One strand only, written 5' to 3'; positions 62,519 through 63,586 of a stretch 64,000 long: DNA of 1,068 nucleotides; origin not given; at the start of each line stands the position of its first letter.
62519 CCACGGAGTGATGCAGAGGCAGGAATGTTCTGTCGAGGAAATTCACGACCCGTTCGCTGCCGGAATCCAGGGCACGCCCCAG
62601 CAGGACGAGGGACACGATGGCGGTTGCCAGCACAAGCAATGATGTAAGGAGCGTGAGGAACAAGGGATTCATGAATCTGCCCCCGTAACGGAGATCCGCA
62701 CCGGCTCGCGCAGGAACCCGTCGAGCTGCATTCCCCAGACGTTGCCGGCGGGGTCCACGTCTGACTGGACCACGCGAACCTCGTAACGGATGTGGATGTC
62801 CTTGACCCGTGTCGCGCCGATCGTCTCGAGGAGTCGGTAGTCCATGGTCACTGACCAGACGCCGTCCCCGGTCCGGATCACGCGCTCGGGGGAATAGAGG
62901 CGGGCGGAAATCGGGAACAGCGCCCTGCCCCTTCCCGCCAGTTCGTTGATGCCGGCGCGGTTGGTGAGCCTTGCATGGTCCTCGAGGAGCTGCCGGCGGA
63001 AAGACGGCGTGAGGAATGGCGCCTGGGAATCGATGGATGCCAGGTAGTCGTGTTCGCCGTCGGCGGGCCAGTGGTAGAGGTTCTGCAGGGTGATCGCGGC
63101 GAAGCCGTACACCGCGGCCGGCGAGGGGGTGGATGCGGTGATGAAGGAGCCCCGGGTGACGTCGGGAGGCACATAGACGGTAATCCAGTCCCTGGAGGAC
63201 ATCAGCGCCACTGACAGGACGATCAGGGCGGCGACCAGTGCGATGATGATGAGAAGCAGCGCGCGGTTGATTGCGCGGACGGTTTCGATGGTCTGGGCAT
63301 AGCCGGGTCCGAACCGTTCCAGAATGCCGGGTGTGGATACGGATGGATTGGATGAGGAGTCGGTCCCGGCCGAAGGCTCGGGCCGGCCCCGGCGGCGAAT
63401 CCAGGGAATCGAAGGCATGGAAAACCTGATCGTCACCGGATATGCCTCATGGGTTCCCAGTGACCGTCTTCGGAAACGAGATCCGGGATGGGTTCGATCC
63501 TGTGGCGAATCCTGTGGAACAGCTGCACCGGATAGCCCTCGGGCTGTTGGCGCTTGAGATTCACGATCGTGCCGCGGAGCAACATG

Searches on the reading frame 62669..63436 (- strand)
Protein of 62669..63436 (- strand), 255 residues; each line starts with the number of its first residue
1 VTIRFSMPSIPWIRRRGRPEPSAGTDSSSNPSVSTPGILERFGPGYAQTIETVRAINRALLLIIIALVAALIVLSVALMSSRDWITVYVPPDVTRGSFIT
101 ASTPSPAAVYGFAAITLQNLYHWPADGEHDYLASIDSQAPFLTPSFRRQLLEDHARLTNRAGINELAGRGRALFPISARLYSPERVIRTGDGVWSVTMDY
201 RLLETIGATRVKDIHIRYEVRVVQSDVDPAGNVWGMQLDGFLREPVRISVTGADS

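Call 10: search_protein_families(library=pfam, proteins=[window:62669-63436:-], max_evalue=0.01)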
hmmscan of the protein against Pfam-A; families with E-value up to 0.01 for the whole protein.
window:62669-63436:- (255 aa): 1 family
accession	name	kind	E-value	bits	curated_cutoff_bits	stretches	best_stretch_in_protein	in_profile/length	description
PF11444.14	DUF2895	-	1.2e-48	165.7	22.6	1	50-248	3-198/198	Protein of unknown function (DUF2895)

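Call 38: find_encoding_contigs(protein=window:62669-63436:-, flank=10000, max_places=2)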
Protein window:62669-63436:- (255 aa): no gene with exactly this product is on record in the collection.
